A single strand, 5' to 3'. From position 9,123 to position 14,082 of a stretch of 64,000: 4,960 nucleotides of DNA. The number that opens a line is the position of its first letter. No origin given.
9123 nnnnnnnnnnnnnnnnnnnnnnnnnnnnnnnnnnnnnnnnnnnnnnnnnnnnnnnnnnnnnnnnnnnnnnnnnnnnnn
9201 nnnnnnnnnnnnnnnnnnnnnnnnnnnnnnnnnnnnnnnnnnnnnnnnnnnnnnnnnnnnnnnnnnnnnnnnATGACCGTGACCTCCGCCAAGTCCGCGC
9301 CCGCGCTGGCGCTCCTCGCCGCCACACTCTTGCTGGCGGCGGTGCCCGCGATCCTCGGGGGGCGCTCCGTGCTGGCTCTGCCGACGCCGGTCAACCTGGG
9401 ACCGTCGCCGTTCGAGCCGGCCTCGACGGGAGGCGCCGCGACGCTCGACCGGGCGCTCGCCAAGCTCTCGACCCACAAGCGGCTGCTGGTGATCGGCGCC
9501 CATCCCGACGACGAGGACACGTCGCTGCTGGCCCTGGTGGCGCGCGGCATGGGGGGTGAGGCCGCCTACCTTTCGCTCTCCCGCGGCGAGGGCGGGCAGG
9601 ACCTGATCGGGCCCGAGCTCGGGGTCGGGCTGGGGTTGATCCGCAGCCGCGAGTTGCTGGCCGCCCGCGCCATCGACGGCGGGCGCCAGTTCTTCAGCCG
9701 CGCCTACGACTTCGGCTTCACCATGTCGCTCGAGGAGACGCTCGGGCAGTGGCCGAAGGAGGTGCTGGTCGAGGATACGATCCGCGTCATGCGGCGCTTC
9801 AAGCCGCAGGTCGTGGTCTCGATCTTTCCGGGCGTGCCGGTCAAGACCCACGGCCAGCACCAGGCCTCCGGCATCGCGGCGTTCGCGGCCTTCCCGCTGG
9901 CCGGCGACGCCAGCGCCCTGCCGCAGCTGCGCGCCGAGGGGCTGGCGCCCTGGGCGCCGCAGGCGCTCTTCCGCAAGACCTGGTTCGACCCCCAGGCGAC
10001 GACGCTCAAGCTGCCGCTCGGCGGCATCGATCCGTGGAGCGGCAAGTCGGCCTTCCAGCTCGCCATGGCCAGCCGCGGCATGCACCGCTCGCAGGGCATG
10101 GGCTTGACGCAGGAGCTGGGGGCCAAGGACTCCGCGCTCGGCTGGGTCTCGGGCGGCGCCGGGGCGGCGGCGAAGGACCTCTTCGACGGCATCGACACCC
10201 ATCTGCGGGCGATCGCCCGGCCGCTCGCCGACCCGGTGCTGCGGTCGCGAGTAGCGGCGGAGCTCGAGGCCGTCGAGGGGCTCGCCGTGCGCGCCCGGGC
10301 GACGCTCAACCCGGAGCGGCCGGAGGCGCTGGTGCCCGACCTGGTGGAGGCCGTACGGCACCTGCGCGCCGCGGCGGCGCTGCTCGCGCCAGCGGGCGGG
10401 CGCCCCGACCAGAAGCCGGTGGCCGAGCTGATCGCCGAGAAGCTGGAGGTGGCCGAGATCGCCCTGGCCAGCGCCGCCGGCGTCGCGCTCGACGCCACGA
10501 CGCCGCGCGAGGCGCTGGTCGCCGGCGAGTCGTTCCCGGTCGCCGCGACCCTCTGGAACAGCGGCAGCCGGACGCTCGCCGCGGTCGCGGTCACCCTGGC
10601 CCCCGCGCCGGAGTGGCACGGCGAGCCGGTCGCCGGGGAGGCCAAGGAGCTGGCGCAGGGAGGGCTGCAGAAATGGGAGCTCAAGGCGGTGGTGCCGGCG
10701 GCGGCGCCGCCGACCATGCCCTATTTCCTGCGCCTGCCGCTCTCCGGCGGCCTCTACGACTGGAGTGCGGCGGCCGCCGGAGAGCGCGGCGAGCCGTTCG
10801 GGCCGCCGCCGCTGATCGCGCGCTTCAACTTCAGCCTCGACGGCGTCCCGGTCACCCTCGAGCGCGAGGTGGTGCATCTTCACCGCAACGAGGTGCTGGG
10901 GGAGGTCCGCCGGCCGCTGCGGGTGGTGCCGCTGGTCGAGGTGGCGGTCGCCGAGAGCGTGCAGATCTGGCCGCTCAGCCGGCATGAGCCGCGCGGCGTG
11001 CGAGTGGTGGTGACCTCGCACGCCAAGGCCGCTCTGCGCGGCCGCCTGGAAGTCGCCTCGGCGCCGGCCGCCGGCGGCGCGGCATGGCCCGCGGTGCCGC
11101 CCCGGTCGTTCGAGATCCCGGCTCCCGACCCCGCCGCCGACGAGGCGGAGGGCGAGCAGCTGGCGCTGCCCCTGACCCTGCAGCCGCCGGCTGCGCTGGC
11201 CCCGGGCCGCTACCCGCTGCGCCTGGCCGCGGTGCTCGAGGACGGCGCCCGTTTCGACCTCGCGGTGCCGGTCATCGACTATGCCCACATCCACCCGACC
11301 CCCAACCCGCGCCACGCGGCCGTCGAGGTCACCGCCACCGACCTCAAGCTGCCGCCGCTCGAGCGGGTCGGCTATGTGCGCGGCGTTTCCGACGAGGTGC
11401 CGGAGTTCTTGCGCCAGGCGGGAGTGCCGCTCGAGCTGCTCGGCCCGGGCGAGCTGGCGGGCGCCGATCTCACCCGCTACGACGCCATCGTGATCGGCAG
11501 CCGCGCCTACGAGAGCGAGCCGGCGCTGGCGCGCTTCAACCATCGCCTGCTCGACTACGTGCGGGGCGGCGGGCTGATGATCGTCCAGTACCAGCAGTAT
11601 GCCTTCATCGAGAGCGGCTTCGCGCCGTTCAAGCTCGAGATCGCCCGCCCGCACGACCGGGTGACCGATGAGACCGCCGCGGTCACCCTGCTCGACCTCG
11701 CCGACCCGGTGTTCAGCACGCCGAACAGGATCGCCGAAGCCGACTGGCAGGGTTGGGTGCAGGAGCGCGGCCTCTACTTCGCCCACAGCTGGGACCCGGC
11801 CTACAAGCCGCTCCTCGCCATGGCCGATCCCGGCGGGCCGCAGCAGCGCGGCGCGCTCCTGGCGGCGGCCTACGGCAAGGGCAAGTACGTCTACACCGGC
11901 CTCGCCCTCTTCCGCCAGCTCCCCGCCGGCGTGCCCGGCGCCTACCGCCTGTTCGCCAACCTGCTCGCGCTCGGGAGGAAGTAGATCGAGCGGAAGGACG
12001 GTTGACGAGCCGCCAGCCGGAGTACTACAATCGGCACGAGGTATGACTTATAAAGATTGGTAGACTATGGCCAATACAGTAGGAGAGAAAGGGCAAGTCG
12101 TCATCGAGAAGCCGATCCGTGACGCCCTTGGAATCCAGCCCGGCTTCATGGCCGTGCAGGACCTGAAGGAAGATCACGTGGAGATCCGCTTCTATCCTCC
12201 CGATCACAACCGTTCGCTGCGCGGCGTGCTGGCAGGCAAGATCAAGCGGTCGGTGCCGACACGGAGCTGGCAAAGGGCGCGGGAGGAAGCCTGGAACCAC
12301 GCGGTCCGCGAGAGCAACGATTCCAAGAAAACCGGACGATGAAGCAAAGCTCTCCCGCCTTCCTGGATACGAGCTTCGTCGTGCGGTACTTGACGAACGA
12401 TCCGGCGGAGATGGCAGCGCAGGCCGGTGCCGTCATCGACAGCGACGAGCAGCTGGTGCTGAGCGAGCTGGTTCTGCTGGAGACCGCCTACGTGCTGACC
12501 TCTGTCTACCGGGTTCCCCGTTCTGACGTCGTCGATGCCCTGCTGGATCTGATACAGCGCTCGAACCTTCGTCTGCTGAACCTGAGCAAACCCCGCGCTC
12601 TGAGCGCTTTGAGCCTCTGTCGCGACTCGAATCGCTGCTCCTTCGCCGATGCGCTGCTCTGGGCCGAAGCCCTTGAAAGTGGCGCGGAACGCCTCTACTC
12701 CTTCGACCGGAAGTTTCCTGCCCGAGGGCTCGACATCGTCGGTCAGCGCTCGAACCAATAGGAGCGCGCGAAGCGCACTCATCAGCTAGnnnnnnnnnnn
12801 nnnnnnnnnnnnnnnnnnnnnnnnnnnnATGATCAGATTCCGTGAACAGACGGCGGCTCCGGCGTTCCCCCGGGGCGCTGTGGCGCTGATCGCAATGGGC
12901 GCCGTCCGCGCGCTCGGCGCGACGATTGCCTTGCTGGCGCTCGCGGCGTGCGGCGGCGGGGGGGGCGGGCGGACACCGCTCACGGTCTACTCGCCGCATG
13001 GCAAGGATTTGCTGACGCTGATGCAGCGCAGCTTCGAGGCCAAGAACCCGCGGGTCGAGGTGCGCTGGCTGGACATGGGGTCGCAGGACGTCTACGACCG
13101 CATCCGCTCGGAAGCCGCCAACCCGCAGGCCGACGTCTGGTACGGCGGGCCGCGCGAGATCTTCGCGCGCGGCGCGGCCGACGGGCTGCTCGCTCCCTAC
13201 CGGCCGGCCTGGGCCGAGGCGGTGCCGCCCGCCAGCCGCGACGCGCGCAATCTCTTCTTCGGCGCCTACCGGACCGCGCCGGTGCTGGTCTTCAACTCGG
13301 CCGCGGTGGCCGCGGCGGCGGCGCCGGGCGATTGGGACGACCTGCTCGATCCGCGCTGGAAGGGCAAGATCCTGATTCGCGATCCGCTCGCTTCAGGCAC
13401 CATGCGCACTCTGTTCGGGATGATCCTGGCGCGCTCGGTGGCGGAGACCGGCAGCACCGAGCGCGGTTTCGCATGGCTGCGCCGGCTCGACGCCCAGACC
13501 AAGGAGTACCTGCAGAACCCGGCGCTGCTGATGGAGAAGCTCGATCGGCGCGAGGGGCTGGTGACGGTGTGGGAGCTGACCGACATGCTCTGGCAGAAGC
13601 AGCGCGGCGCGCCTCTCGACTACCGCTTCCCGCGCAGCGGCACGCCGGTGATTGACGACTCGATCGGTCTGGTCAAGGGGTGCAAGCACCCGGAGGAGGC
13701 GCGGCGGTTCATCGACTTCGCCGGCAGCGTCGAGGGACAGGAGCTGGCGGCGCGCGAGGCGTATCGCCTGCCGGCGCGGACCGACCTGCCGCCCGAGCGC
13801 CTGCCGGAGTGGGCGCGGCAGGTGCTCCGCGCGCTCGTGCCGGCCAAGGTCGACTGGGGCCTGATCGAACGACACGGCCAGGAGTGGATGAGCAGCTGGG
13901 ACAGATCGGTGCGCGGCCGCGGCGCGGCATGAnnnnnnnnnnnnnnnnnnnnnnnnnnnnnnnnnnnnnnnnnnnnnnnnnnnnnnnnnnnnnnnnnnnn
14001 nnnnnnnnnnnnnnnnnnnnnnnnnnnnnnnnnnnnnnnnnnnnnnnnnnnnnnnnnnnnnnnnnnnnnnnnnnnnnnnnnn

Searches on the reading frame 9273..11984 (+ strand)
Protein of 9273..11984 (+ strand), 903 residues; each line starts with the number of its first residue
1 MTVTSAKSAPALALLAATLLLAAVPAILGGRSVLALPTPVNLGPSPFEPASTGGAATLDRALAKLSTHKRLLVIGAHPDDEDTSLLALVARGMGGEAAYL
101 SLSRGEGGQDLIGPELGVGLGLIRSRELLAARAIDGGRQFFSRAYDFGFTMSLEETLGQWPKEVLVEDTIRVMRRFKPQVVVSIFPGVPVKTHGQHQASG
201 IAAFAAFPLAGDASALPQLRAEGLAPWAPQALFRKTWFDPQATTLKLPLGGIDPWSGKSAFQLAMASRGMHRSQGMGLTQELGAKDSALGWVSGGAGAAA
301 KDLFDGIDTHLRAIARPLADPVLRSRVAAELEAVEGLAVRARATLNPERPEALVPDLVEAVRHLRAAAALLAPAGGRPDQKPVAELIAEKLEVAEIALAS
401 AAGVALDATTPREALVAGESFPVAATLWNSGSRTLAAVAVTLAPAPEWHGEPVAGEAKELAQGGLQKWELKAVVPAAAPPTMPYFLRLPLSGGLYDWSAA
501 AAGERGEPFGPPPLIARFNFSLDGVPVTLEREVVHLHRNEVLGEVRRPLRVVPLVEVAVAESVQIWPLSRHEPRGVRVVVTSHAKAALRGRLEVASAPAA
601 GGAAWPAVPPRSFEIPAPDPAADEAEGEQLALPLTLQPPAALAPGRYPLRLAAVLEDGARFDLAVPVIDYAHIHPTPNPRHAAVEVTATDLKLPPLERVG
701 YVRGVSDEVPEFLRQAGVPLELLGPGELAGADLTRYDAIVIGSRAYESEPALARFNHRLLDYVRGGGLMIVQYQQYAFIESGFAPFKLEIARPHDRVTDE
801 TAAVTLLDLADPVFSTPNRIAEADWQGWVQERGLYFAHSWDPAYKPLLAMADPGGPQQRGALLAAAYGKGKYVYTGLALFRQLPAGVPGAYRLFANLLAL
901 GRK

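Call 52: search_protein_families(library=pfam, proteins=[window:9273-11984:+], max_evalue=0.00001)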
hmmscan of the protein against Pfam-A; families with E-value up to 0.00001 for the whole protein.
window:9273-11984:+ (903 aa): 1 family
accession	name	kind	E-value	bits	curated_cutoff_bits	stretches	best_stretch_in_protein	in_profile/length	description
PF02585.22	PIG-L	-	4e-12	47.2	28.2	1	72-206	1-128/129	GlcNAc-PI de-N-acetylase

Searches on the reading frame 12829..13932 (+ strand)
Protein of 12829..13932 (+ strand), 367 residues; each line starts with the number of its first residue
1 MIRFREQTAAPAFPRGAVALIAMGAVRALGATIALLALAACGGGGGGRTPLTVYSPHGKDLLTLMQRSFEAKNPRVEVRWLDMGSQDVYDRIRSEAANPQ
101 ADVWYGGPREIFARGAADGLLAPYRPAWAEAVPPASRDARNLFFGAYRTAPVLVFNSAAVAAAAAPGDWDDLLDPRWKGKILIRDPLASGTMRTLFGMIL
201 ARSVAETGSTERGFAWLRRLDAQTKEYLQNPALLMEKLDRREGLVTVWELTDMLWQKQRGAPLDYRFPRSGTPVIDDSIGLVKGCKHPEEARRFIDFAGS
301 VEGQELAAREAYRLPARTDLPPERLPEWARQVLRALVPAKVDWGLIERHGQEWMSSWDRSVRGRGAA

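Call 52: search_protein_families(library=pfam, proteins=[window:12829-13932:+], max_evalue=0.00001)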
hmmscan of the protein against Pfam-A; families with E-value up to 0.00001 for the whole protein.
window:12829-13932:+ (367 aa): 4 families
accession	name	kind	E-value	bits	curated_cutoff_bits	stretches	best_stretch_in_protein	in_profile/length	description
PF13343.11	SBP_bac_6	-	1.5e-17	64.3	24.6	1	109-327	18-230/245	Bacterial extracellular solute-binding protein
PF13531.11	SBP_bac_11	-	3.5e-16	60.1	25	1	51-310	1-224/227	Bacterial extracellular solute-binding protein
PF01547.30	SBP_bac_1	-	2e-15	58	26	1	66-305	15-307/307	Bacterial extracellular solute-binding protein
PF13416.11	SBP_bac_8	-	7.1e-14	52.7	27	1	68-329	5-272/279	Bacterial extracellular solute-binding protein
